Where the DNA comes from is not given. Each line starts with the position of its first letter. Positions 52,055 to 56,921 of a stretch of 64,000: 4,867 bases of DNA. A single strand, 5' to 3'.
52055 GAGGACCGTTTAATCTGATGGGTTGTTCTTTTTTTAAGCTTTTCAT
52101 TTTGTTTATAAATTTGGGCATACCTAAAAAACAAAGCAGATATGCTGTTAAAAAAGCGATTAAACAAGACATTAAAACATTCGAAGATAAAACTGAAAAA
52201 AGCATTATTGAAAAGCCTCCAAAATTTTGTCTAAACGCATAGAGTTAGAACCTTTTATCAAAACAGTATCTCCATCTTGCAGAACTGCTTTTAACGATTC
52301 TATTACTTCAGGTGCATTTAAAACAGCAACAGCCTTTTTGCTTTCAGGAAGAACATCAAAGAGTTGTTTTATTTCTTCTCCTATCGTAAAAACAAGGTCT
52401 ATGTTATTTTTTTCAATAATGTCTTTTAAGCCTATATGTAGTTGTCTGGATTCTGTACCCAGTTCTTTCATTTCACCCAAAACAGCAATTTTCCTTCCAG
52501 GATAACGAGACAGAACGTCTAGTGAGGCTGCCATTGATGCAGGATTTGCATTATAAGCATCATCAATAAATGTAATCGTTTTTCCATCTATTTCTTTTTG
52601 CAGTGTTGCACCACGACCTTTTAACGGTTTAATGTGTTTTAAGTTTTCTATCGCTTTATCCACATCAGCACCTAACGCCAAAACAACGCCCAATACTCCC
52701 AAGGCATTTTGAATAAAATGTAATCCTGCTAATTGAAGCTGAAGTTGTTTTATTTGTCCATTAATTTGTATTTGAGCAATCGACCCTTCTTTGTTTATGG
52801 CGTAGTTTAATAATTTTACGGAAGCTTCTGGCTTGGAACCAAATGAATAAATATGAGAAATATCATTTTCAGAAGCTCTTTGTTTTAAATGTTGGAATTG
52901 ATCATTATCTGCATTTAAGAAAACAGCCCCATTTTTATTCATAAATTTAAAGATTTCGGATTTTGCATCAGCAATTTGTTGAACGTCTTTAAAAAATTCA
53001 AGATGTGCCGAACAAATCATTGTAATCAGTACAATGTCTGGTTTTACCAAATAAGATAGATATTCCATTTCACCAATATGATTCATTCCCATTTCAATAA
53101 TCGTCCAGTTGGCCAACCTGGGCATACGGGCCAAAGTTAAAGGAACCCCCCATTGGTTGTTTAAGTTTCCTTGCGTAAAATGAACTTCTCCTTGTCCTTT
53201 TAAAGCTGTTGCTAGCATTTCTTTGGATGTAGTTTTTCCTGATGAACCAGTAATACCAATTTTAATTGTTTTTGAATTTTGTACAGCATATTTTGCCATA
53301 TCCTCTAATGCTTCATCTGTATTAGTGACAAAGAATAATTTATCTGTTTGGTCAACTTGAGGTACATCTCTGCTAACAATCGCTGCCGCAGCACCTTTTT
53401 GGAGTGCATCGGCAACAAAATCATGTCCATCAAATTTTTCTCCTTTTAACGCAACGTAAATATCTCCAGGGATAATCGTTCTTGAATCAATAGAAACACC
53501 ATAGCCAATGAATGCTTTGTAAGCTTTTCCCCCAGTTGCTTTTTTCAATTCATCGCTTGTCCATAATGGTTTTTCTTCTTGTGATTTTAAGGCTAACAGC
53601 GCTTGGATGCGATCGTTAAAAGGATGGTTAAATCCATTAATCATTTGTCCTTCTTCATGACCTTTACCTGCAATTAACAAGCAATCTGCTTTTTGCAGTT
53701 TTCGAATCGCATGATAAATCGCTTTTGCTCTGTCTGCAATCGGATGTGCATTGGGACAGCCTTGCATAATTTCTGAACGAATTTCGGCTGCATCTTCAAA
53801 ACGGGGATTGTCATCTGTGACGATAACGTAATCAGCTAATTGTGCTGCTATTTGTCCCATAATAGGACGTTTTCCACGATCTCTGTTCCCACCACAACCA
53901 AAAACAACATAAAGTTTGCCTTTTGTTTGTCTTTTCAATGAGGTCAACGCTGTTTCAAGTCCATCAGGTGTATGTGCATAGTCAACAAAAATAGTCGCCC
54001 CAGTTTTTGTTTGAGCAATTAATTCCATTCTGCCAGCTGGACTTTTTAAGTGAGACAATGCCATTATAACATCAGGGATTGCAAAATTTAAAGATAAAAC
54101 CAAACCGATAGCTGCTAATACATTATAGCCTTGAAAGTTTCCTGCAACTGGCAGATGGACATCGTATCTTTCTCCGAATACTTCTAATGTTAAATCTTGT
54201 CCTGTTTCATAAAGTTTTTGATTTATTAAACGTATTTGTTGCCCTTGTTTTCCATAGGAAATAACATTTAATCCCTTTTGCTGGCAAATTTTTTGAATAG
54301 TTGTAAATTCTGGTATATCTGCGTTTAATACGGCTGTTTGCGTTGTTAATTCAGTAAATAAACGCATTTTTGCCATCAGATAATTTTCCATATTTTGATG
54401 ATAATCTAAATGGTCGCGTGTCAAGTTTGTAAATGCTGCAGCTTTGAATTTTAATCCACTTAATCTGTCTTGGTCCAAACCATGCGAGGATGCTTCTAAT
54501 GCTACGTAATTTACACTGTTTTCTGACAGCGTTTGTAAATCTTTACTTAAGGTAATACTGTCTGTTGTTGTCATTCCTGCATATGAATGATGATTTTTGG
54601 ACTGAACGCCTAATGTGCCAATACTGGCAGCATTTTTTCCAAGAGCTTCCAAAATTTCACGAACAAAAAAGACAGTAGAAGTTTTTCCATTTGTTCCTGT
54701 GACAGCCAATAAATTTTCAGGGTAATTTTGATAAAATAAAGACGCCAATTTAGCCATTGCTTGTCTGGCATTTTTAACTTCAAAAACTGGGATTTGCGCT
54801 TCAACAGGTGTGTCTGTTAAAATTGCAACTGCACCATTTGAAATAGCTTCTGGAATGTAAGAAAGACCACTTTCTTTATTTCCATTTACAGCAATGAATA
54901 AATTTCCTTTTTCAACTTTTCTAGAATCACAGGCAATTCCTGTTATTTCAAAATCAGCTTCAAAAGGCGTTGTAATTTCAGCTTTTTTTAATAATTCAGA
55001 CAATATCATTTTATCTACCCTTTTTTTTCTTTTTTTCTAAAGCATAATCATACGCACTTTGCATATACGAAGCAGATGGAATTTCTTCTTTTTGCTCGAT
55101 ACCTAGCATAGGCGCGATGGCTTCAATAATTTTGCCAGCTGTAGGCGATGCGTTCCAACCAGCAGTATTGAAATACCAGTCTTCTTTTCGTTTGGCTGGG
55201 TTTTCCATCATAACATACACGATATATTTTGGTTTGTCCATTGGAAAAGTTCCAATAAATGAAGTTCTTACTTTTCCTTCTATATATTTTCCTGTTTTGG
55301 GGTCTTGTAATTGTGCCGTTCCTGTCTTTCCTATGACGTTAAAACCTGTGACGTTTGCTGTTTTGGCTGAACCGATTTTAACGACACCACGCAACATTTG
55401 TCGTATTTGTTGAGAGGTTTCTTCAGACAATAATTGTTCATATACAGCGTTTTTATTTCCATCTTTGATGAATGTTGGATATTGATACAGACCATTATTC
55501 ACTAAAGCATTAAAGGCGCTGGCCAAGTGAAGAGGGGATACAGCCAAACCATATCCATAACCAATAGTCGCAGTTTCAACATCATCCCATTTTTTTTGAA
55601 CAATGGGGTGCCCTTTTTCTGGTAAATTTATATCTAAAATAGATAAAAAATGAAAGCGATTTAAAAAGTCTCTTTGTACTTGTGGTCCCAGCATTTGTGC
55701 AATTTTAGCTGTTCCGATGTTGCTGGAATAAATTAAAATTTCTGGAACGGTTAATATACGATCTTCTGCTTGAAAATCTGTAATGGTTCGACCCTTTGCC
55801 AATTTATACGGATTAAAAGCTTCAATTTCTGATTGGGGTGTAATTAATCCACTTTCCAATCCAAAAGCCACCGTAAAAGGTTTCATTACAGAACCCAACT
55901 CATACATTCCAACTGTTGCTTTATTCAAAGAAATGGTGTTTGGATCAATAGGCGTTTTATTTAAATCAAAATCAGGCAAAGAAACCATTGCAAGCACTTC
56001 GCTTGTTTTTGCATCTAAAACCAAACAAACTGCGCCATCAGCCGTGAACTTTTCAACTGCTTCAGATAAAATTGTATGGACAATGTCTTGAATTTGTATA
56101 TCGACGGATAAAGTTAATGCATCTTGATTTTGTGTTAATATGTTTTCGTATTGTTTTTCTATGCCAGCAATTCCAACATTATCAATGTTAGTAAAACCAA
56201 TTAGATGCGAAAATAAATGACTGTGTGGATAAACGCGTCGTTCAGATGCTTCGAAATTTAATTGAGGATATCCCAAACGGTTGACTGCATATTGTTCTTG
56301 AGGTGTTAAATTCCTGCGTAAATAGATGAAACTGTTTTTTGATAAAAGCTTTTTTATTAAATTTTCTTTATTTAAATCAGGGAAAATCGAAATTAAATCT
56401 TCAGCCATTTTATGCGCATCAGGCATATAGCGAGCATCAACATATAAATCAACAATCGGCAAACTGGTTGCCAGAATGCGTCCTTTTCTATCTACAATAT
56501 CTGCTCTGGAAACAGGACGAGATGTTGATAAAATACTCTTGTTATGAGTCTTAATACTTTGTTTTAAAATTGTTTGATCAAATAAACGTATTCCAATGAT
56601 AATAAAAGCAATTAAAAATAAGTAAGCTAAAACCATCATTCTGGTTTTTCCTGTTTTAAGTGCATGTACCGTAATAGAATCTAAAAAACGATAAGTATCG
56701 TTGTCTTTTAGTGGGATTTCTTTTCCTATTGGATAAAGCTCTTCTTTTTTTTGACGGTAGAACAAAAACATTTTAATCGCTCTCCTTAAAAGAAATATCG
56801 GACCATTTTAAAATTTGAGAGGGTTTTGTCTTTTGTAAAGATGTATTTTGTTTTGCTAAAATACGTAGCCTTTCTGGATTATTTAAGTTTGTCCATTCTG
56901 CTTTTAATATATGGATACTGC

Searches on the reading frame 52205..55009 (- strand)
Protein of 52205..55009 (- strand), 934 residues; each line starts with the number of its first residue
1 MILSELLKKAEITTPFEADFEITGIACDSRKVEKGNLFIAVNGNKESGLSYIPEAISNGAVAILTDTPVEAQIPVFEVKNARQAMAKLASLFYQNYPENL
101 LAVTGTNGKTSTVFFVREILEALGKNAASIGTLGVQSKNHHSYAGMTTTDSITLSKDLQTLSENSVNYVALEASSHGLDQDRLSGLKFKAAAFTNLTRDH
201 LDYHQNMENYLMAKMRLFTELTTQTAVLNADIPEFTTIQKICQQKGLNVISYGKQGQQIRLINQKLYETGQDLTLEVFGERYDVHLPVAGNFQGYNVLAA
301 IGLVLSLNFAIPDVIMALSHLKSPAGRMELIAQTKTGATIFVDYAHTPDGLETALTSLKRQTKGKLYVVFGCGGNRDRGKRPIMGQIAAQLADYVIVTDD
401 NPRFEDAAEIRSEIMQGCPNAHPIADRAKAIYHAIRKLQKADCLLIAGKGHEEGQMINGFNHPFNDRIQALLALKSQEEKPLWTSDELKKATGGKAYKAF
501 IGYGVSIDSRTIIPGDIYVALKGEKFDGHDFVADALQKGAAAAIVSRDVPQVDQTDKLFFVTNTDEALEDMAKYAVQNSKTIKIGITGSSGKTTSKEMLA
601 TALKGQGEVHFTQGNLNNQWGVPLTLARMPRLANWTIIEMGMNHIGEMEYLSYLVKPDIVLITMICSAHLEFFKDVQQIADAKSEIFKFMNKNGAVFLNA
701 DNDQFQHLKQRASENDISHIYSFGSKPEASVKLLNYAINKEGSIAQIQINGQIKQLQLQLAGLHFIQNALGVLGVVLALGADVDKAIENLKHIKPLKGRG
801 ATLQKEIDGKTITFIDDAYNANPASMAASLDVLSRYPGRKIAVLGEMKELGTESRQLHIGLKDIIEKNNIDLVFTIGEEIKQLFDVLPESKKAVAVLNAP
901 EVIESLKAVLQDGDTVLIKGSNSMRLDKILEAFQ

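Call 23: search_protein_families(library=pfam, proteins=[window:52205-55009:-], max_evalue=0.001)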
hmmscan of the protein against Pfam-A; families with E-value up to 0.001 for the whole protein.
window:52205-55009:- (934 aa): 3 families
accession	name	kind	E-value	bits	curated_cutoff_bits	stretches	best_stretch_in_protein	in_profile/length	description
PF08245.18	Mur_ligase_M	-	3.8e-98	327.8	24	2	103-303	1-199/200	Mur ligase middle domain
PF02875.26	Mur_ligase_C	-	1.3e-56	191.3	28.4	2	326-450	1-127/127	Mur ligase, glutamate ligase domain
PF01225.30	Mur_ligase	-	6.2e-23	81.4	21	2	21-93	1-95/95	Mur ligase family, catalytic domain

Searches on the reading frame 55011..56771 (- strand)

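Call 23: search_protein_families(library=pfam, proteins=[window:55011-56771:-], max_evalue=0.001)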
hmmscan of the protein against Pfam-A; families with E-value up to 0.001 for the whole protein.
window:55011-56771:- (586 aa): 3 families
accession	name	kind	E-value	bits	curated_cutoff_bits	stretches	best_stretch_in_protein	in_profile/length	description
PF00905.27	Transpeptidase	-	2.5e-60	204.7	22.1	1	249-528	3-283/299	Penicillin binding protein transpeptidase domain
PF03717.20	PBP_dimer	-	3.3e-16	60.7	24.4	1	86-213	3-159/180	Penicillin-binding Protein dimerisation domain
PF21922.1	PBP_dimer_2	-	0.00012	22.6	27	1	178-221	24-66/83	Penicillin binding protein A dimerisation domain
